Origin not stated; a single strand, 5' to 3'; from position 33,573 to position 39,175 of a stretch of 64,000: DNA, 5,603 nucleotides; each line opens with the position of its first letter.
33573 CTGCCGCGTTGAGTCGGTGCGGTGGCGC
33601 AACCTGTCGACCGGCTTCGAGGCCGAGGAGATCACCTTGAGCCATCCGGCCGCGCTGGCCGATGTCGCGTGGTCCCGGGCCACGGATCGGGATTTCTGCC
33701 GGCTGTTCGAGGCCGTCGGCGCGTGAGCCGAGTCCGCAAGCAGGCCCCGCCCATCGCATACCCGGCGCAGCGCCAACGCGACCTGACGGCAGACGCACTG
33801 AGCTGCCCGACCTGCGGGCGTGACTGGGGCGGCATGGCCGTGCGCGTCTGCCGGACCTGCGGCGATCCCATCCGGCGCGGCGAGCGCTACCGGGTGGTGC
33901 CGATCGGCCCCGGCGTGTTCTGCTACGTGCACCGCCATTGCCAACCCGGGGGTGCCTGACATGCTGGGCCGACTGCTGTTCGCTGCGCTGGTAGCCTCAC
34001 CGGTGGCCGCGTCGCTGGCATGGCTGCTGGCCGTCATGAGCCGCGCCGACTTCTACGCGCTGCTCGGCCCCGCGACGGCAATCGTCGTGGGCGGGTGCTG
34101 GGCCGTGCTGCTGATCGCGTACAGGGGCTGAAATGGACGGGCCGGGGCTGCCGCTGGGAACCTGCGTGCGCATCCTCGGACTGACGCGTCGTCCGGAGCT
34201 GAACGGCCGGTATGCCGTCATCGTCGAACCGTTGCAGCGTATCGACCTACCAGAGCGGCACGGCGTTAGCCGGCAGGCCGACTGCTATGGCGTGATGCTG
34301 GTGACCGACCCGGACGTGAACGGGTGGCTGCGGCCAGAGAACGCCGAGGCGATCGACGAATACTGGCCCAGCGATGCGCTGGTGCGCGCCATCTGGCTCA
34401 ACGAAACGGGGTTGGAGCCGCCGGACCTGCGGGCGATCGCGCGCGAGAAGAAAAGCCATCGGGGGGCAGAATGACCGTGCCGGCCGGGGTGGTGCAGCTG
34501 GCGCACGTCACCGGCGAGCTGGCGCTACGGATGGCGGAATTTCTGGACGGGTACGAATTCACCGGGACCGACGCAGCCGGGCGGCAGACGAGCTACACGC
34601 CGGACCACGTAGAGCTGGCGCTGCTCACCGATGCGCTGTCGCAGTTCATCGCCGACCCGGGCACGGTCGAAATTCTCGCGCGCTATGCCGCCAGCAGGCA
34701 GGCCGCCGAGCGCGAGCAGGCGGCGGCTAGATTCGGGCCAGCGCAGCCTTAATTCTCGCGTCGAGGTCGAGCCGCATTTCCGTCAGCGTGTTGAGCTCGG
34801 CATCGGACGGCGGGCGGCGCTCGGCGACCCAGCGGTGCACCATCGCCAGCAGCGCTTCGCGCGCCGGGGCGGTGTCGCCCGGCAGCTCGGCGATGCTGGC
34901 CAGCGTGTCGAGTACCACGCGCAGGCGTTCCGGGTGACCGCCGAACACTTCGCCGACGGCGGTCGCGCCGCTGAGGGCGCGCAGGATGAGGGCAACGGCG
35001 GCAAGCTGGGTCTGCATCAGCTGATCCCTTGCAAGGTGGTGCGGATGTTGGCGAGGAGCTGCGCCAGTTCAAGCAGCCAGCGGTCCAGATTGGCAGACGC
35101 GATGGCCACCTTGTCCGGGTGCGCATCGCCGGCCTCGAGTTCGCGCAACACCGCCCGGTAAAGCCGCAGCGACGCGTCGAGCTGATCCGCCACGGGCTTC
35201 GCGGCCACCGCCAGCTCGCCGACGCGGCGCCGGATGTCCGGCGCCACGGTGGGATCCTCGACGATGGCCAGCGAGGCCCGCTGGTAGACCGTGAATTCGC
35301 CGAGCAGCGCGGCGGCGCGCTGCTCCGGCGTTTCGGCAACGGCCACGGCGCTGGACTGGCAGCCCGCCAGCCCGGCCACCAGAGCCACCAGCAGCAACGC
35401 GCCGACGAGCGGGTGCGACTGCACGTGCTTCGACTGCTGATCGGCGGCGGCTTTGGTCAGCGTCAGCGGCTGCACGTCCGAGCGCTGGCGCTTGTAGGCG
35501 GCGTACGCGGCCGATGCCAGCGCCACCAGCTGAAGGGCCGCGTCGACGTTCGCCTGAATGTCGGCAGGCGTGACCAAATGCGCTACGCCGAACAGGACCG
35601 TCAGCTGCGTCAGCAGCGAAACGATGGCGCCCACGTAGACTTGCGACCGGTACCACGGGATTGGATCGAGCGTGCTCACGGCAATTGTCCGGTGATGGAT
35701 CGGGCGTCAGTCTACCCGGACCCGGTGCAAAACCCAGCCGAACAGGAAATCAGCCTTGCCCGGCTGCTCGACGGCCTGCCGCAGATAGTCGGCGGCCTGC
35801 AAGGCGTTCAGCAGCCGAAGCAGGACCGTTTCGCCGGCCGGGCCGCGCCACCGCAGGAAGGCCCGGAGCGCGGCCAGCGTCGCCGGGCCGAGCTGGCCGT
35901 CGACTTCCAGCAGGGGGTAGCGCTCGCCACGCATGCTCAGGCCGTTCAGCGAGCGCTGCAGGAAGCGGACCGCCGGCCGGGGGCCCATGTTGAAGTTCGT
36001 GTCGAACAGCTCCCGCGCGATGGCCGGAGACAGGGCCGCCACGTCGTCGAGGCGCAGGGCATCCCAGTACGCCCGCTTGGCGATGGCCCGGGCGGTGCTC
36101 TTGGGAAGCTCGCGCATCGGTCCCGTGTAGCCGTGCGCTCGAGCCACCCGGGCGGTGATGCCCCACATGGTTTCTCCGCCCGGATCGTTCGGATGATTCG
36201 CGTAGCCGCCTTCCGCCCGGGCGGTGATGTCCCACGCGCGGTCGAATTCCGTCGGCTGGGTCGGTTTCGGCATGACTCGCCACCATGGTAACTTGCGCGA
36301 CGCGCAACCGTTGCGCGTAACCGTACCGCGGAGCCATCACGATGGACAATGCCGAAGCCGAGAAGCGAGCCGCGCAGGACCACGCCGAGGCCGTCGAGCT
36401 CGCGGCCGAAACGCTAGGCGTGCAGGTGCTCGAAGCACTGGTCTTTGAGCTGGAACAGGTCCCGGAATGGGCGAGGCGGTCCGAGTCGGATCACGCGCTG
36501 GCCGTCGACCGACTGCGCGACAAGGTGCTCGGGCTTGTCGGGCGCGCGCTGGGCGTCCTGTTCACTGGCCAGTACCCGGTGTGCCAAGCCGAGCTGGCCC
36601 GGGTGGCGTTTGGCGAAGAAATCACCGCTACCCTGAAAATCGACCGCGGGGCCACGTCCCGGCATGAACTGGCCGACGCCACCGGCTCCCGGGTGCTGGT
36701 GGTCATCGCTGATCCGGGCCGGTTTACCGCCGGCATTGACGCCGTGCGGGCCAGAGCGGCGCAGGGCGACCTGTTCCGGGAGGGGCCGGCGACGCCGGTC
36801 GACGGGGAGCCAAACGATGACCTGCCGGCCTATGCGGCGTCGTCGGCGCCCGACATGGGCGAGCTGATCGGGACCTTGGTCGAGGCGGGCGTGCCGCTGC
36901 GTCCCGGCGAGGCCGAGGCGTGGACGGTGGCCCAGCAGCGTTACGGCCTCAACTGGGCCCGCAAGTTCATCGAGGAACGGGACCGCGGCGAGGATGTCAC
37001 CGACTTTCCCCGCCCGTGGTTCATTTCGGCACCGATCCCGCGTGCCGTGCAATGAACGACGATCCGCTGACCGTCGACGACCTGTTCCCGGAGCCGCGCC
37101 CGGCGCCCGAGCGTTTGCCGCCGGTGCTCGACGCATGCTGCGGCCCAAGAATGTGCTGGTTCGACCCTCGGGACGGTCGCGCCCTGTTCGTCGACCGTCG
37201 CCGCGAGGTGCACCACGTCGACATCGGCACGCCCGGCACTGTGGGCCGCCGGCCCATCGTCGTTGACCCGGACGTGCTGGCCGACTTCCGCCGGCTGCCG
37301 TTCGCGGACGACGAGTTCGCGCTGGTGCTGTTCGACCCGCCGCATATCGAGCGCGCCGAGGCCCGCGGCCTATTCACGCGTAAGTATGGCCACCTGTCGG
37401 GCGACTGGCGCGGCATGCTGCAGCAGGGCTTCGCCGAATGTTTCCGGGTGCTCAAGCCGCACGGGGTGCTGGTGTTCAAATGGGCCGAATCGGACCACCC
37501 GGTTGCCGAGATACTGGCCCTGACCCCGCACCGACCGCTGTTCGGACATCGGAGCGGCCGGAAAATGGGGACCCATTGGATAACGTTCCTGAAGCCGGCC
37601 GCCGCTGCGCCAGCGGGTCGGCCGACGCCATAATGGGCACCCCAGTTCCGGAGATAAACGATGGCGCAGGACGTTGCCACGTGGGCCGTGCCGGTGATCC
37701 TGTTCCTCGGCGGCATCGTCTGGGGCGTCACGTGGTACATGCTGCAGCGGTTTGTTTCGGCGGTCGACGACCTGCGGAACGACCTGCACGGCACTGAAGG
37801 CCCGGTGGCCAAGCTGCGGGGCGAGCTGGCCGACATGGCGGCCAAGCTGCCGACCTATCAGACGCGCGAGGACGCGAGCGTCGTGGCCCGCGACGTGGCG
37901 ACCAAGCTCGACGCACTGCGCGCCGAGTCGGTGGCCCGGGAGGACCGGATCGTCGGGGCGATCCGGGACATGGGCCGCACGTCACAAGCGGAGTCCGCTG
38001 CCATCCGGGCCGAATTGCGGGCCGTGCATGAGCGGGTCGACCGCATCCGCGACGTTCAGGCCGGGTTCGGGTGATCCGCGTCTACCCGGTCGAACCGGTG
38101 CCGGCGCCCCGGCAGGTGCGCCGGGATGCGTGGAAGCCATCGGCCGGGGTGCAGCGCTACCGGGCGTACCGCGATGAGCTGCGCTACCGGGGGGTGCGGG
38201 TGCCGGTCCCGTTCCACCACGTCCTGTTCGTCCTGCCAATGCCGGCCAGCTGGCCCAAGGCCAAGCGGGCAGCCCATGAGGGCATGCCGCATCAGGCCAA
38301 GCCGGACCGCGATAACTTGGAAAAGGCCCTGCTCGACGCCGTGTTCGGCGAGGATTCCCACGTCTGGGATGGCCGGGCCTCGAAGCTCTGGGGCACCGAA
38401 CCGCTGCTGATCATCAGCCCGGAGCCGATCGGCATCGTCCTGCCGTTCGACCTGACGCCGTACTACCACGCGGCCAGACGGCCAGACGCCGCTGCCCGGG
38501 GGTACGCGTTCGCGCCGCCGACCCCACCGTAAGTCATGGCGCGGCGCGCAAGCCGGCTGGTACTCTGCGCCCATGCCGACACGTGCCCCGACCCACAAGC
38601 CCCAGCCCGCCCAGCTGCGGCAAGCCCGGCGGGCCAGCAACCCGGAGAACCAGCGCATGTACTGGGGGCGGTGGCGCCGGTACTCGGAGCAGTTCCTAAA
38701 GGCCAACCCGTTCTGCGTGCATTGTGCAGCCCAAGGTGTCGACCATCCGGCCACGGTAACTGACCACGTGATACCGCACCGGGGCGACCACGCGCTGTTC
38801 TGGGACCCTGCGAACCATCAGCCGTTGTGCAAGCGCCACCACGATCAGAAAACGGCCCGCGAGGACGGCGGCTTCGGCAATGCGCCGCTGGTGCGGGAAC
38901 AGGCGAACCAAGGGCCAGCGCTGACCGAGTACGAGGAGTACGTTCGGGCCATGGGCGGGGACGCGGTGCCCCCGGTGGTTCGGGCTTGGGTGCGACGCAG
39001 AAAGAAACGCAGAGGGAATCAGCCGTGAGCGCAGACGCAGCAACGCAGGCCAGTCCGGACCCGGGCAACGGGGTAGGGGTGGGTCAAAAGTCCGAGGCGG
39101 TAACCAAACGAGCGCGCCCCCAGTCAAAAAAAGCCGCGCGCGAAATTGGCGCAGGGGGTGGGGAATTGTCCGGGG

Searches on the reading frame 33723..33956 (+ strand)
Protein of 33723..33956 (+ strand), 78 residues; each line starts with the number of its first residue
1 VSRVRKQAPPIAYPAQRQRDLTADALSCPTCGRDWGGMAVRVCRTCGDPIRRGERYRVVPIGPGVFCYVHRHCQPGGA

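Call 41: search_protein_families(library=phrogs, proteins=[window:33723-33956:+], max_evalue=0.01)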
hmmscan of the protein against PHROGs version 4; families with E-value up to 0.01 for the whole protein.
window:33723-33956:+ (78 aa): 1 family
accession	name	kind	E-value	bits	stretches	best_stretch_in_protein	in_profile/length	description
phrog_10714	-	unknown function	0.0047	18.1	1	10-51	59-100/109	-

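Call 42: search_protein_families(library=pfam, proteins=[window:33723-33956:+], max_evalue=0.01)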
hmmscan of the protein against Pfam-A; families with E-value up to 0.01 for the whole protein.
window:33723-33956:+ (78 aa): 3 families
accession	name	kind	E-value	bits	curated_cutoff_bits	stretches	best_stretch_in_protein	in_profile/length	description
PF24461.1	DUF7576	-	0.00084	19.6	27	0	42-59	19-36/60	Family of unknown function (DUF7576)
PF12773.13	DZR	-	0.0028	18.2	27.3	1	19-55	6-39/45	Double zinc ribbon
PF13240.11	Zn_Ribbon_1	-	0.0093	16.2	25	0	22-33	10-21/23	zinc-ribbon domain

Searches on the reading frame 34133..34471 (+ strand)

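Call 20: search_protein_families(library=pfam, proteins=[window:34133-34471:+], max_evalue=0.01)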
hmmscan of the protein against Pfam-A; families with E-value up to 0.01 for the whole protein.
window:34133-34471:+ (113 aa): 1 family
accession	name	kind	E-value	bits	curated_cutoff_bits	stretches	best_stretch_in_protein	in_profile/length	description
PF02190.22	LON_substr_bdg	-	0.0025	18.2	28.7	1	8-52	65-105/200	ATP-dependent protease La (LON) substrate-binding domain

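Call 41: search_protein_families(library=phrogs, proteins=[window:34133-34471:+], max_evalue=0.01)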
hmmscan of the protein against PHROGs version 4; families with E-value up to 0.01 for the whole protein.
window:34133-34471:+ (113 aa): 0 families

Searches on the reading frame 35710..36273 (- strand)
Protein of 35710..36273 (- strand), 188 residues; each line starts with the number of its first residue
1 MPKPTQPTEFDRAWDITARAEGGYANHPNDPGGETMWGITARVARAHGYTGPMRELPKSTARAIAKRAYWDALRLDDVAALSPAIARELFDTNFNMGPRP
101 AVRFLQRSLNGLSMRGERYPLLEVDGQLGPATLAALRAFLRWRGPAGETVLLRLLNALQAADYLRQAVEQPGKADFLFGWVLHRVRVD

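Call 20: search_protein_families(library=pfam, proteins=[window:35710-36273:-], max_evalue=0.01)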
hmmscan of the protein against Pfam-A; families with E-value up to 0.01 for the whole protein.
window:35710-36273:- (188 aa): 3 families
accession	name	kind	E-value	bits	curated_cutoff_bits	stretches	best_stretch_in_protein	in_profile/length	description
PF05838.17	Glyco_hydro_108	-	1.1e-23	84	21.2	1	16-97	3-85/85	Glycosyl hydrolase 108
PF09374.15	PG_binding_3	-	1.6e-14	54.3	24.6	1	101-184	2-75/76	Predicted Peptidoglycan domain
PF01471.23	PG_binding_1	-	0.0057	17.3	23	0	99-139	2-37/57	Putative peptidoglycan binding domain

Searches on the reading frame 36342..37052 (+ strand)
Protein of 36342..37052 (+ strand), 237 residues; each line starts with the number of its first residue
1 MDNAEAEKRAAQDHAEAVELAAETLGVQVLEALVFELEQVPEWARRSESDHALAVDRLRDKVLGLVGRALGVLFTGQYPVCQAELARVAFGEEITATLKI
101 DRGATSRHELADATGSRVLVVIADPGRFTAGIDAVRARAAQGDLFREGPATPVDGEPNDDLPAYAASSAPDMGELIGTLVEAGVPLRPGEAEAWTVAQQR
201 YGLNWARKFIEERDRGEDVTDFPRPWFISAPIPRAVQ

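Call 20: search_protein_families(library=pfam, proteins=[window:36342-37052:+], max_evalue=0.01)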
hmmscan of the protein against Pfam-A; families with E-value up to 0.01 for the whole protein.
window:36342-37052:+ (237 aa): 0 families

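Call 41: search_protein_families(library=phrogs, proteins=[window:36342-37052:+], max_evalue=0.01)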
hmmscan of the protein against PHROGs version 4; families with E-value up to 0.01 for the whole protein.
window:36342-37052:+ (237 aa): 1 family
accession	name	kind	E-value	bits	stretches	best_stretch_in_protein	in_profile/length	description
phrog_6576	-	unknown function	2.6e-20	74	1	9-147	12-151/325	-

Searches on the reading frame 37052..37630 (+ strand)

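Call 41: search_protein_families(library=phrogs, proteins=[window:37052-37630:+], max_evalue=0.01)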
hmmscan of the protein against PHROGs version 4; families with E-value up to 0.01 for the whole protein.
window:37052-37630:+ (193 aa): 6 families
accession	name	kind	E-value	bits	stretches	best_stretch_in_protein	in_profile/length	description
phrog_954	-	other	1.3e-59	202.2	1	24-184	53-204/229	DNA methyltransferase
phrog_6151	-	other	7.9e-32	110.6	1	82-184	1-101/117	DNA methyltransferase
phrog_11564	-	other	1.1e-28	100.4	1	24-117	6-92/117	DNA methyltransferase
phrog_7811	-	other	1.1e-07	32.6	1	25-53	6-34/41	methyltransferase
phrog_24333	-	other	1.7e-06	28.6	1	72-145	85-166/238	DNA methyltransferase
phrog_11619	-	other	0.0045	17.5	1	84-145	82-140/186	DNA methyltransferase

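Call 42: search_protein_families(library=pfam, proteins=[window:37052-37630:+], max_evalue=0.01)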
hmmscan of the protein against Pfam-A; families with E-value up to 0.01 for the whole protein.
window:37052-37630:+ (193 aa): 2 families
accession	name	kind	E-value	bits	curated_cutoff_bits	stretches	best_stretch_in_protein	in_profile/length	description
PF08241.18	Methyltransf_11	-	0.00067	20.7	21.2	0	124-142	77-95/95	Methyltransferase domain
PF13649.12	Methyltransf_25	-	0.0076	17.3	27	0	77-112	53-90/97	Methyltransferase domain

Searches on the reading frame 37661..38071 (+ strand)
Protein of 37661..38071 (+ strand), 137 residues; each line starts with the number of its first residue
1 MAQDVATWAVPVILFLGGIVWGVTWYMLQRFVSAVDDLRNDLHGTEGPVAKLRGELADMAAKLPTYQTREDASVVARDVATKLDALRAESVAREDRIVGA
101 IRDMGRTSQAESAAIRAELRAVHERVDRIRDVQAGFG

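Call 20: search_protein_families(library=pfam, proteins=[window:37661-38071:+], max_evalue=0.01)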
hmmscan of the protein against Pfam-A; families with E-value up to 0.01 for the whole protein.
window:37661-38071:+ (137 aa): 0 families

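Call 41: search_protein_families(library=phrogs, proteins=[window:37661-38071:+], max_evalue=0.01)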
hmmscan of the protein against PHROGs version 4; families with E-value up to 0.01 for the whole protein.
window:37661-38071:+ (137 aa): 1 family
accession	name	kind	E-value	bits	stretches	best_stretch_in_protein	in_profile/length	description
phrog_462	-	other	9.5e-06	26.7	1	4-86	8-86/101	lipoprotein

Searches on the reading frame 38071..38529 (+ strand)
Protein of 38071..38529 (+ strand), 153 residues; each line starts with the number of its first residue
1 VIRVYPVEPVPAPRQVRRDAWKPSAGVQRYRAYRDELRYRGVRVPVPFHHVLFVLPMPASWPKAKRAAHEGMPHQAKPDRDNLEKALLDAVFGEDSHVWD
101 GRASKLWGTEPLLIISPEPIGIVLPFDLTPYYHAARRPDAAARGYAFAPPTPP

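Call 19: search_protein_families(library=pfam, proteins=[window:38071-38529:+], max_evalue=0.01)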
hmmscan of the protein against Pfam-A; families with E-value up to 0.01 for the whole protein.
window:38071-38529:+ (153 aa): 1 family
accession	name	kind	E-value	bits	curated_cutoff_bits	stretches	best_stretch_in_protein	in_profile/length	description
PF05866.16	RusA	-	7.6e-10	39.9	22.8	1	49-115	53-121/124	Endodeoxyribonuclease RusA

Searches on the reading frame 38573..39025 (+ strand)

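Call 19: search_protein_families(library=pfam, proteins=[window:38573-39025:+], max_evalue=0.01)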
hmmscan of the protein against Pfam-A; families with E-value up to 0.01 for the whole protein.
window:38573-39025:+ (151 aa): 1 family
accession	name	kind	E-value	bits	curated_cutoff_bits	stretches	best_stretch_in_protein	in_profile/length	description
PF01844.29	HNH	-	0.00066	20.2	21.4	1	48-96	1-47/47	HNH endonuclease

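Call 72: search_protein_families(library=pfam, proteins=[window:38657-39025:+], max_evalue=0.01)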
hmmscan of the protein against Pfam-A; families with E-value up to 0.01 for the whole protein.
window:38657-39025:+ (123 aa): 1 family
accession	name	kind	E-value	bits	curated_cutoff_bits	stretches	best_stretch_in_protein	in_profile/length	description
PF01844.29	HNH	-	0.00044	20.8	21.4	1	20-68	1-47/47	HNH endonuclease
